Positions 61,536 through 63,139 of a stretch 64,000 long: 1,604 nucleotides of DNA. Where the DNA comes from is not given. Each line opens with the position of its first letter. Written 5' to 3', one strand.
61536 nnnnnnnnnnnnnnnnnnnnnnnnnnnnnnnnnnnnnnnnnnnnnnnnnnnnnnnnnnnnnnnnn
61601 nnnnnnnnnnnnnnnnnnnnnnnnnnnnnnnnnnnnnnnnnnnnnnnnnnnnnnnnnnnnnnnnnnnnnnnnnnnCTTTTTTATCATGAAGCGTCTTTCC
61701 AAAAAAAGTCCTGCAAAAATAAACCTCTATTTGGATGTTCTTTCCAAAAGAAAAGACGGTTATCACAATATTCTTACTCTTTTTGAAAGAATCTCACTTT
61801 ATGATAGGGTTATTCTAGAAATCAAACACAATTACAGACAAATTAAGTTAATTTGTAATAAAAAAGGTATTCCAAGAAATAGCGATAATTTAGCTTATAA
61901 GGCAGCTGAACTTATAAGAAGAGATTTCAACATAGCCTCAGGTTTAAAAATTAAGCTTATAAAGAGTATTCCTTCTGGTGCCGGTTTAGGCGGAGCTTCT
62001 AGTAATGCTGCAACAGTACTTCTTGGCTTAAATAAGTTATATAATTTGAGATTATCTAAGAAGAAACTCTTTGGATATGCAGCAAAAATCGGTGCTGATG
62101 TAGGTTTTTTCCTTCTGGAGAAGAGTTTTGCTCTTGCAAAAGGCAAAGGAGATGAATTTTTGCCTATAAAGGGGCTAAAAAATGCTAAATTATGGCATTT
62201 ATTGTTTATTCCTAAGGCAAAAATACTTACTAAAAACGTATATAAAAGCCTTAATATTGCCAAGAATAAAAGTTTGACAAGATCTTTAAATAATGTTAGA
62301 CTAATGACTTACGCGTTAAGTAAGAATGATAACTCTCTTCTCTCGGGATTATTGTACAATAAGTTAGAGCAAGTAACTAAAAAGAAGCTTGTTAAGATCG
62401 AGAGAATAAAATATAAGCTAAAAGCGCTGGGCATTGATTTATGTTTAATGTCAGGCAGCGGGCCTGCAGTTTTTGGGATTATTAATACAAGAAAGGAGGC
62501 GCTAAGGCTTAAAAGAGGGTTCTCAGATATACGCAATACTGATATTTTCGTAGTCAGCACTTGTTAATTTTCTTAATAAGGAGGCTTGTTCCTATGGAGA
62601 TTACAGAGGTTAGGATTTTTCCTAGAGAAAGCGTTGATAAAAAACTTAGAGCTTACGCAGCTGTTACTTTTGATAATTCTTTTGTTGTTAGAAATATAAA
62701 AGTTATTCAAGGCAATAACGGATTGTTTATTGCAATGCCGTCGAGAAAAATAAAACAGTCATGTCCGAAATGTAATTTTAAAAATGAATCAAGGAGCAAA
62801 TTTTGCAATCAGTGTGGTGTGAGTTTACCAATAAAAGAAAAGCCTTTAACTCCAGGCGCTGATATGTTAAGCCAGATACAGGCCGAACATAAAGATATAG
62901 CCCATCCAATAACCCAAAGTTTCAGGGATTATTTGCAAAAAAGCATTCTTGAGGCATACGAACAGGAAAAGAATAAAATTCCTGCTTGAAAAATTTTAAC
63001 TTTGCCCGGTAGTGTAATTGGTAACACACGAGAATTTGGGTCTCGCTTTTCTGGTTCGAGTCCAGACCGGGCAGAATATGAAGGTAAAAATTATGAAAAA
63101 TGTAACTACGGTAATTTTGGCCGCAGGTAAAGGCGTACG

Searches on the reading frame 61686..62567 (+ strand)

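Call 24: search_protein_families(library=pfam, proteins=[window:61686-62567:+], max_evalue=0.001)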
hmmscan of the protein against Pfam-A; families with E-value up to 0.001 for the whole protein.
window:61686-62567:+ (293 aa): 3 families
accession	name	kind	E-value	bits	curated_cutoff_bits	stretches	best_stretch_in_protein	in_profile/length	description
PF00288.32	GHMP_kinases_N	-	1.2e-16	61.2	22.3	1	68-144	1-85/87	GHMP kinases N terminal domain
PF08544.19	GHMP_kinases_C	-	7.9e-07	29.8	21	1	209-278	3-78/85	GHMP kinases C terminal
PF22700.2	MVD-like_N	-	0.00027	21.1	27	1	41-132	36-128/157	Diphosphomevalonate decarboxylase-like N-terminal domain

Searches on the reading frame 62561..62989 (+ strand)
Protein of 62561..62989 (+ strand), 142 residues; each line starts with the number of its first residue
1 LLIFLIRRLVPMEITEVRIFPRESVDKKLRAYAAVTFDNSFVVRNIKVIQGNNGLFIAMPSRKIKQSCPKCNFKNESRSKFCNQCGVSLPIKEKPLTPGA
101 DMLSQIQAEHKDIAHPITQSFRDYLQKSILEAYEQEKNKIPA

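Call 24: search_protein_families(library=pfam, proteins=[window:62561-62989:+], max_evalue=0.001)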
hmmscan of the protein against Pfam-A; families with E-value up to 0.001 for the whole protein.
window:62561-62989:+ (142 aa): 3 families
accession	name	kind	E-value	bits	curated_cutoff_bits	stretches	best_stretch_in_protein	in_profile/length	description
PF04026.17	SpoVG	-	3e-29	101.4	29.6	1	12-135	1-82/82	SpoVG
PF12773.13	DZR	-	8.2e-06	26.3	27.3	1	68-90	1-23/45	Double zinc ribbon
PF13240.11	Zn_Ribbon_1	-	0.00063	19.9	25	0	68-86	2-20/23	zinc-ribbon domain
